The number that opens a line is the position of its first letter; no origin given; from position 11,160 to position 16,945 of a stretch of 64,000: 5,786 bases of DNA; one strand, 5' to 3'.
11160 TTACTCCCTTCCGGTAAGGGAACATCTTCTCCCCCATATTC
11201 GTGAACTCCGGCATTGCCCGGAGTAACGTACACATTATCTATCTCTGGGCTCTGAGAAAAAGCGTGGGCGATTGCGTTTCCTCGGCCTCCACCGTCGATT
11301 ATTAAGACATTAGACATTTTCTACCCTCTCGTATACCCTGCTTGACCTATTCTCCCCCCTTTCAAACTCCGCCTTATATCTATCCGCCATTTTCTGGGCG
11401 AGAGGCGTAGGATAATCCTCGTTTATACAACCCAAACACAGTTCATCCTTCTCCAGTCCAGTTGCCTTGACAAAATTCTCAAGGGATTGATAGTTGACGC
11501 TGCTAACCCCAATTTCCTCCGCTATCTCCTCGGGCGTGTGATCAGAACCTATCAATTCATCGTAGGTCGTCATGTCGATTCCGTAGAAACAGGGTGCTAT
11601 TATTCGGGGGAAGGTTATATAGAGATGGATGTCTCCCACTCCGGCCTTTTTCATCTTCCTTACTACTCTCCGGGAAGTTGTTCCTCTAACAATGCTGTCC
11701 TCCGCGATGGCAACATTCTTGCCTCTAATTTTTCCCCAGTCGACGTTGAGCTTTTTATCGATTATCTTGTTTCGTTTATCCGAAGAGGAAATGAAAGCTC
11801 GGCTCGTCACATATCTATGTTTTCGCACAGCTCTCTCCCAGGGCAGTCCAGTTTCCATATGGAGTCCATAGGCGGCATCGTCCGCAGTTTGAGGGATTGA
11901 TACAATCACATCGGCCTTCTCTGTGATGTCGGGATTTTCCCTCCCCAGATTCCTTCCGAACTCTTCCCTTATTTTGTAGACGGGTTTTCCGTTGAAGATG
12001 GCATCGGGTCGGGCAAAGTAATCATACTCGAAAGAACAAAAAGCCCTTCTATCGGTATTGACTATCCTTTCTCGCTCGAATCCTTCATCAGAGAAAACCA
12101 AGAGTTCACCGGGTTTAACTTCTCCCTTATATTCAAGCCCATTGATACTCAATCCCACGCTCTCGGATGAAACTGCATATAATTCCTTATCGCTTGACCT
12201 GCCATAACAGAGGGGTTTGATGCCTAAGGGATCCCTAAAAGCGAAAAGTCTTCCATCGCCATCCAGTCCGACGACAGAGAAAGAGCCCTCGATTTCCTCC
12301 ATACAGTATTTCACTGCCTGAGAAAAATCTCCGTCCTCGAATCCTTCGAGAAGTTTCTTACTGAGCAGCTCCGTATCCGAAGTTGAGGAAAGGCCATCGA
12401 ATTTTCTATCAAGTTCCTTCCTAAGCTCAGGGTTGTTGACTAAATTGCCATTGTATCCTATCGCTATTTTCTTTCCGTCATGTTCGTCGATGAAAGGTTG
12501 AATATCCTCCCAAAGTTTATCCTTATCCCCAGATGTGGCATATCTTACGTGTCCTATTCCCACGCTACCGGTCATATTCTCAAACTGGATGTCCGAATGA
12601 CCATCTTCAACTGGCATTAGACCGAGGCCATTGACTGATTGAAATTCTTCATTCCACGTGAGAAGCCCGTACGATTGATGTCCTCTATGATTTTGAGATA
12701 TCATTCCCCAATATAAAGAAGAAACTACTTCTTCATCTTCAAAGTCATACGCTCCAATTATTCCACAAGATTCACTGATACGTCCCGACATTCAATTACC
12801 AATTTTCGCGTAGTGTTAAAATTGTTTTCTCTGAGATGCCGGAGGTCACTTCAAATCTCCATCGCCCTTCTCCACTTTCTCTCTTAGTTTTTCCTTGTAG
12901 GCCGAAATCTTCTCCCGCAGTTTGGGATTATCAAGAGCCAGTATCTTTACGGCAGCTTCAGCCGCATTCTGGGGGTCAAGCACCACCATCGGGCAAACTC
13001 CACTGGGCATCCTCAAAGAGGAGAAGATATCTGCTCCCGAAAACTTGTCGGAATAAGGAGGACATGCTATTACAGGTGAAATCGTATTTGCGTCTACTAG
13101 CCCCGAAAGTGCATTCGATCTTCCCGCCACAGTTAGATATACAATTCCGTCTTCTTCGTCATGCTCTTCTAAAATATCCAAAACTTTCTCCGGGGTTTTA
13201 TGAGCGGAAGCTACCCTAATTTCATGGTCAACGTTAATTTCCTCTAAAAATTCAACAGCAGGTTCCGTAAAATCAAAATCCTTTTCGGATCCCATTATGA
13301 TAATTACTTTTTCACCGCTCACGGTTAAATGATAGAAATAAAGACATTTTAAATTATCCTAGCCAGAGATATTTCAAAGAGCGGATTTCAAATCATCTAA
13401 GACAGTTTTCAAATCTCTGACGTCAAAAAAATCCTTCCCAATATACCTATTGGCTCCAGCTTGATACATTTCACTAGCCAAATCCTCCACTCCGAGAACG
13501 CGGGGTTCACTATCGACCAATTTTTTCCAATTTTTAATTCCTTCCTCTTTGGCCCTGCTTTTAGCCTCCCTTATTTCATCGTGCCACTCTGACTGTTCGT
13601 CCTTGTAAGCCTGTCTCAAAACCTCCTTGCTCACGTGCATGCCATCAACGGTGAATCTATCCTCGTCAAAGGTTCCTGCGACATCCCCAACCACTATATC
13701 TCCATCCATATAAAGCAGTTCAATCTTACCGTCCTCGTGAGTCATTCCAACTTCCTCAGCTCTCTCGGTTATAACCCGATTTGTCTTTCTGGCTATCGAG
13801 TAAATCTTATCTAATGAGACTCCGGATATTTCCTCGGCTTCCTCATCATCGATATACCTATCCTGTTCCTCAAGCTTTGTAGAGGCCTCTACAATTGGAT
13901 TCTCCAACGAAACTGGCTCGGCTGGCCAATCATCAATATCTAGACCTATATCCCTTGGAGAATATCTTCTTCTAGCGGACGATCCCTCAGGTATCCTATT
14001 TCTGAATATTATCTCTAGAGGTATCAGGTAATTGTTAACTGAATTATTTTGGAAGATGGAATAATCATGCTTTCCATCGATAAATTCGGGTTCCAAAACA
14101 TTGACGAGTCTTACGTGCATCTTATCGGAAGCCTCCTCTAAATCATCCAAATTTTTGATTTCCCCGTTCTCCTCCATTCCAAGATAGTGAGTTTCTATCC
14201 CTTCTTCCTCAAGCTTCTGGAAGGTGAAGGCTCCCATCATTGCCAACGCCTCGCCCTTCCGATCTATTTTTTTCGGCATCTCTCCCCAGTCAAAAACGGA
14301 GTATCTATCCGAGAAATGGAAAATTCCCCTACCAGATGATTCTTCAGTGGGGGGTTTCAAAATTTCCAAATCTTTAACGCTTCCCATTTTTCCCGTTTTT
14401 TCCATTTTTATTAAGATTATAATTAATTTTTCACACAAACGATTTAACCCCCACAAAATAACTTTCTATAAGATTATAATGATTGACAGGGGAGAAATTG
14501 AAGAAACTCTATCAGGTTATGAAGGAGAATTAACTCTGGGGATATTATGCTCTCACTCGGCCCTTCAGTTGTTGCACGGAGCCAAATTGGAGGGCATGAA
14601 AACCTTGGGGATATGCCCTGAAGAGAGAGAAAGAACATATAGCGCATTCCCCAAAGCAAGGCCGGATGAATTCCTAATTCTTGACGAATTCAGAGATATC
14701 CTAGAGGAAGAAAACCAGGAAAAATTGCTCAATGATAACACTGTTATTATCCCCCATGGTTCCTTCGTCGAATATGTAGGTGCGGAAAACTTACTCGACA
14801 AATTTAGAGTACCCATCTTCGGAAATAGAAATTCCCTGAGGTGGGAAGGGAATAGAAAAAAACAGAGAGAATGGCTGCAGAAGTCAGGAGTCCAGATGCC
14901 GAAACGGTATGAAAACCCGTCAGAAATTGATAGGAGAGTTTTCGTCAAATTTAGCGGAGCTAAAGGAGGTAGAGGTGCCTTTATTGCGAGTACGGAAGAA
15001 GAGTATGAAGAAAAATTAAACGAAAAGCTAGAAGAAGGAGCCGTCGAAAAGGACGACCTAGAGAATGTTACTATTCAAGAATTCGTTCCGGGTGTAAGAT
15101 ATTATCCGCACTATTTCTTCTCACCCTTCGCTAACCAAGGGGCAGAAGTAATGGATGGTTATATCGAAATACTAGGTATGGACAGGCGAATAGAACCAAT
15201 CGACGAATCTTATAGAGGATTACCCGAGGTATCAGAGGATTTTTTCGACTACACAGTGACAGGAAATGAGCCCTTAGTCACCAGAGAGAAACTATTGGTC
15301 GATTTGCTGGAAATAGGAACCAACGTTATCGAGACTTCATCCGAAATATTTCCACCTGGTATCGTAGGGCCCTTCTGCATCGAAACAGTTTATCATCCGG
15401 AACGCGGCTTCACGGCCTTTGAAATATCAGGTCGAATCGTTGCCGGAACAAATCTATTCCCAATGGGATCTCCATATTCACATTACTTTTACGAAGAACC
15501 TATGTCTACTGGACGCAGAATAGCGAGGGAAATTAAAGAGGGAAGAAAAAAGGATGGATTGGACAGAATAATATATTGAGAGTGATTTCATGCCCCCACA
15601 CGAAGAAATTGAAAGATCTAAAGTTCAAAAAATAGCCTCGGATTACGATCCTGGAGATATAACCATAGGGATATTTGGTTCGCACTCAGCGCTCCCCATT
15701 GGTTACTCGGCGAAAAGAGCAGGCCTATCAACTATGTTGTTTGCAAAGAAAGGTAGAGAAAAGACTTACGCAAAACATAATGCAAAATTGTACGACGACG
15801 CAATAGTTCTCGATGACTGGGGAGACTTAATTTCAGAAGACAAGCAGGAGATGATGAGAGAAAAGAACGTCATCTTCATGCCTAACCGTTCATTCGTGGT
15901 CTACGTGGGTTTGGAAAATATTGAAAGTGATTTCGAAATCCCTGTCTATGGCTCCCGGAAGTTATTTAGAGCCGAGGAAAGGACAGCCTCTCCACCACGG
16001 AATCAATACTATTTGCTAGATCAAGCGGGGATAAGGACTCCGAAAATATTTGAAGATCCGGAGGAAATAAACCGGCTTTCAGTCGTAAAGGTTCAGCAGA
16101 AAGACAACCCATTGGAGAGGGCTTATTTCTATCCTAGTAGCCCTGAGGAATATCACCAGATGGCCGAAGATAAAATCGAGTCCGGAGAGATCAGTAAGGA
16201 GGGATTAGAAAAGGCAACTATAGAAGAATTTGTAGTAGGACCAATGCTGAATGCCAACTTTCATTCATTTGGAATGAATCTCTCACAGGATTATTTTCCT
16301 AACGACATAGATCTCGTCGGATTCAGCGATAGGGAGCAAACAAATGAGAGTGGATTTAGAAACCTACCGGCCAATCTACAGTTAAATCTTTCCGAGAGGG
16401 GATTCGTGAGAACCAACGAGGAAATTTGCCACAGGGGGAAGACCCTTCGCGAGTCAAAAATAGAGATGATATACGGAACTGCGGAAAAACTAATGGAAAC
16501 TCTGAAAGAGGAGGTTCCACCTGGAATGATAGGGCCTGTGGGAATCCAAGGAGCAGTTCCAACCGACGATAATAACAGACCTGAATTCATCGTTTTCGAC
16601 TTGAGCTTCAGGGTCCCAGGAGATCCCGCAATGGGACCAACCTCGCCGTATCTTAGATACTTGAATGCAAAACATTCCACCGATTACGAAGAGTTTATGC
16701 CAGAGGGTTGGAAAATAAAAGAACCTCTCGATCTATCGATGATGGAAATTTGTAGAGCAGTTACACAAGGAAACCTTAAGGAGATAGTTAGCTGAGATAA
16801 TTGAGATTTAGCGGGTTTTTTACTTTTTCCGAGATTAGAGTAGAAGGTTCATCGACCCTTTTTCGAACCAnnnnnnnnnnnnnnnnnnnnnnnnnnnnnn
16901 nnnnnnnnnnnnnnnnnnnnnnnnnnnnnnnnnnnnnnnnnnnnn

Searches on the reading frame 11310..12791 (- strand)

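Call 77: search_protein_families(library=pfam, proteins=[window:11310-12791:-], max_evalue=0.000001)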
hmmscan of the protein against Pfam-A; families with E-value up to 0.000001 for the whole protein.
window:11310-12791:- (493 aa): 2 families
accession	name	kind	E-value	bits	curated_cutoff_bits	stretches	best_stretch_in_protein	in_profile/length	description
PF13537.11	GATase_7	-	2.6e-20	73.1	25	1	92-211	8-118/123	Glutamine amidotransferase domain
PF13522.11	GATase_6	-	1.5e-16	61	27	1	74-206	9-126/130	Glutamine amidotransferase domain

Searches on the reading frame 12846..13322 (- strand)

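Call 77: search_protein_families(library=pfam, proteins=[window:12846-13322:-], max_evalue=0.000001)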
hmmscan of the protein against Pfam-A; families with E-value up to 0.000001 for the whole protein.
window:12846-13322:- (158 aa): 1 family
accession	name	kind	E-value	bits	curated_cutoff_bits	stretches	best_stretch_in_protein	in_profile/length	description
PF00731.26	AIRC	-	2e-41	141.4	30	1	5-148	1-147/148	AIR carboxylase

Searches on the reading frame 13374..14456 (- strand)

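Call 77: search_protein_families(library=pfam, proteins=[window:13374-14456:-], max_evalue=0.000001)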
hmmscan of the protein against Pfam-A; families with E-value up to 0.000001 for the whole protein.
window:13374-14456:- (360 aa): 1 family
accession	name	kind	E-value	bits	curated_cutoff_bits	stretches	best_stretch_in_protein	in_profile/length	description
PF01259.24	SAICAR_synt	-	1.3e-22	81.2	20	1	42-296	17-231/233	SAICAR synthetase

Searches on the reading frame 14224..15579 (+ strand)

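Call 78: search_protein_families(library=pfam, proteins=[window:14224-15579:+], max_evalue=0.000001)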
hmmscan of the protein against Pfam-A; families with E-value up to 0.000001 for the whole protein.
window:14224-15579:+ (451 aa): 2 families
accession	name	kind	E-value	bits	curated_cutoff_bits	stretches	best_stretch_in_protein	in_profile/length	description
PF06973.17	DUF1297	-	8.2e-57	192.2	23.8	1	260-450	1-187/188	Domain of unknown function (DUF1297)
PF06849.18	DUF1246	-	2.9e-46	156.9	25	1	106-229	2-122/122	Protein of unknown function (DUF1246)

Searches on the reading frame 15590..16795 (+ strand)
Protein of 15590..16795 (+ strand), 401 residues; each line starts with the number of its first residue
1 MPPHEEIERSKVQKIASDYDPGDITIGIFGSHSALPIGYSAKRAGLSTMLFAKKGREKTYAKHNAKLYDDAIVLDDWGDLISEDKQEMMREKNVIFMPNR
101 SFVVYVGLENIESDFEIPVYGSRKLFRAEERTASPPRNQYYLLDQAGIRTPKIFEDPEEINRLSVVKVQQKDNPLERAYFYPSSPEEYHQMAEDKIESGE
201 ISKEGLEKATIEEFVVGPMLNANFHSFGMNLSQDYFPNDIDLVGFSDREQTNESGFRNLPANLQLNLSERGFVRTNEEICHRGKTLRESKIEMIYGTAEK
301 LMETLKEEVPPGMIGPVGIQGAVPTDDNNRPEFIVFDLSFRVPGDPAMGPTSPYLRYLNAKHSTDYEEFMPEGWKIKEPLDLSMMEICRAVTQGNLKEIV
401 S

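Call 78: search_protein_families(library=pfam, proteins=[window:15590-16795:+], max_evalue=0.000001)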
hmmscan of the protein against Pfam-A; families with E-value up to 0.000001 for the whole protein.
window:15590-16795:+ (401 aa): 2 families
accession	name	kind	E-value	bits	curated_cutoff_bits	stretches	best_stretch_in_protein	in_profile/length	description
PF06849.18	DUF1246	-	1.2e-36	125.8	25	1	26-154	1-122/122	Protein of unknown function (DUF1246)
PF06973.17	DUF1297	-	1.3e-35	123.1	23.8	1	187-400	1-187/188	Domain of unknown function (DUF1297)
